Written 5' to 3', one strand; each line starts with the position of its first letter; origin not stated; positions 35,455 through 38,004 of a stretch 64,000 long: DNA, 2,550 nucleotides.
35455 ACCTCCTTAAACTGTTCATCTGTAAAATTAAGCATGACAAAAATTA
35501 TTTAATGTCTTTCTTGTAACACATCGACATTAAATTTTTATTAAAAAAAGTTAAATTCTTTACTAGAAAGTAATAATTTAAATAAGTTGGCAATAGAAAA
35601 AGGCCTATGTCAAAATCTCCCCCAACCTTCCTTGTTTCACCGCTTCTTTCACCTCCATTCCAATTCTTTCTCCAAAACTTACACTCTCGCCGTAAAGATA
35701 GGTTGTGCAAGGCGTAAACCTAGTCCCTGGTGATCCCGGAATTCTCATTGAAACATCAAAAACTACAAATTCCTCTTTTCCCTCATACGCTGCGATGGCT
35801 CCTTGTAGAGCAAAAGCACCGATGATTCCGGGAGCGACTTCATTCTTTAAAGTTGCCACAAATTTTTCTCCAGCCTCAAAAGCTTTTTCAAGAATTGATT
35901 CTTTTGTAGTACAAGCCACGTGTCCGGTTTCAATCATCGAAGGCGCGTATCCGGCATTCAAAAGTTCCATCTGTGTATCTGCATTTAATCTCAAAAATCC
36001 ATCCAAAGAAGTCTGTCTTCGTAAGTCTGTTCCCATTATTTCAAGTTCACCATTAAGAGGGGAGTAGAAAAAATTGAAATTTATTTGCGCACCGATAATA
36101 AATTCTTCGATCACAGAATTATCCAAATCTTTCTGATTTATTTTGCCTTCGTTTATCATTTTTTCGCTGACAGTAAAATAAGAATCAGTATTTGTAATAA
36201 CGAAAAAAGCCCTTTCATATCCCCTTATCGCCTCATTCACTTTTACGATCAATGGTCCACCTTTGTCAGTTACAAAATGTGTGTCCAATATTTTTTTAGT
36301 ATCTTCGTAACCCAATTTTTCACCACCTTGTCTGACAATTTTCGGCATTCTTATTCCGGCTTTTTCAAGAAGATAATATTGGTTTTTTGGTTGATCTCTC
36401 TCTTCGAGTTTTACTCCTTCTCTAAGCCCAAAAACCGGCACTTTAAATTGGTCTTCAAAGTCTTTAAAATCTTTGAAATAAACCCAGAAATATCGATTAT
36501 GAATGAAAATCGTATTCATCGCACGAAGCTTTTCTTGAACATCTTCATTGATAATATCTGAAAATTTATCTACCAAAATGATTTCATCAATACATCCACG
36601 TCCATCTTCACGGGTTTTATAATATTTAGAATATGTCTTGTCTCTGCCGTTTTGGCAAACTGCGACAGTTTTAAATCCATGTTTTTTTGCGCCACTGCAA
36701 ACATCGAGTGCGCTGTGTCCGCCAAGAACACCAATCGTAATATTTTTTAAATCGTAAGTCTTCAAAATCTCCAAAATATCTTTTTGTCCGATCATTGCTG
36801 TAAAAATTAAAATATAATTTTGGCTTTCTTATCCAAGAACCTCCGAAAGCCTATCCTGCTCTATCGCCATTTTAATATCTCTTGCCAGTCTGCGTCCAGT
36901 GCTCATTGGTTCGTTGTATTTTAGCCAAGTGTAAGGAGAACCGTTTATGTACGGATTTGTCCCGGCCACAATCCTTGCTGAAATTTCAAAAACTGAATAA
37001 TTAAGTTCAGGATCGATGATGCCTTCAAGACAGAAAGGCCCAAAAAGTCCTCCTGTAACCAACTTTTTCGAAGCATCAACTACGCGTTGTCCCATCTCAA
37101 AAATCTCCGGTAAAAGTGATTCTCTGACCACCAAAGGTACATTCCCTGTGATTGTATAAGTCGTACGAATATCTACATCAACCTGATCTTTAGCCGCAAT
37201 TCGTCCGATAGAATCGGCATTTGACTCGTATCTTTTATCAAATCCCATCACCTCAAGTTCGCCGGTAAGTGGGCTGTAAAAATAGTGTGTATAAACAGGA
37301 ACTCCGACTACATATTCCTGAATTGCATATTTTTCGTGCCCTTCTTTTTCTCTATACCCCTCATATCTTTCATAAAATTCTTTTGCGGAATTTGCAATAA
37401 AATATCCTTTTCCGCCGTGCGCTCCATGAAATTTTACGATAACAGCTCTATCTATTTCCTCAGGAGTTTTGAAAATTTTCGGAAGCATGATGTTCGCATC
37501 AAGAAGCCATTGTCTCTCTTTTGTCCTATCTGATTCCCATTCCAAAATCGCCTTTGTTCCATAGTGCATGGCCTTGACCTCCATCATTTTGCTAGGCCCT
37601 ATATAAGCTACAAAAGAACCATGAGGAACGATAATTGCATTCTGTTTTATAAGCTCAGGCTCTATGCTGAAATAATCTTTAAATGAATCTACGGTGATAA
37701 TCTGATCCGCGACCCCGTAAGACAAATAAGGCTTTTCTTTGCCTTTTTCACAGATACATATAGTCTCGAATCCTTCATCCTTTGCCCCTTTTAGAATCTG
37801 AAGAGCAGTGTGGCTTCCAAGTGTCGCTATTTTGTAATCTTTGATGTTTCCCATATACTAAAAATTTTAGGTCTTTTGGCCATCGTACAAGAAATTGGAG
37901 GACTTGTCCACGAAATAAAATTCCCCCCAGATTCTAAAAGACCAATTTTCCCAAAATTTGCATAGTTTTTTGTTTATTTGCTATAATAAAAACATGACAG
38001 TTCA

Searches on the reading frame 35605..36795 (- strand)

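Call 37: search_protein_families(library=pfam, proteins=[window:35605-36795:-], max_evalue=0.00001)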
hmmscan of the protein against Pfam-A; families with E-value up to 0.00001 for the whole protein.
window:35605-36795:- (396 aa): 2 families
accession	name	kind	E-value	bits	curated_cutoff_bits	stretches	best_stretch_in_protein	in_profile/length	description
PF06973.17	DUF1297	-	3.8e-57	193.3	23.8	1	210-396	6-188/188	Domain of unknown function (DUF1297)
PF06849.18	DUF1246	-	6.8e-38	129.8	25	1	21-153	1-121/122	Protein of unknown function (DUF1246)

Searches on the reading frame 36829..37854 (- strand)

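Call 37: search_protein_families(library=pfam, proteins=[window:36829-37854:-], max_evalue=0.00001)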
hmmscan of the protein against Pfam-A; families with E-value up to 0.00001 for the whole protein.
window:36829-37854:- (341 aa): 2 families
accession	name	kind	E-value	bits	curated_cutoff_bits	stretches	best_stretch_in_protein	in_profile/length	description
PF06973.17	DUF1297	-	4.7e-71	238.7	23.8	1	166-340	13-187/188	Domain of unknown function (DUF1297)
PF06849.18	DUF1246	-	6.1e-42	142.9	25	1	9-128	1-122/122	Protein of unknown function (DUF1246)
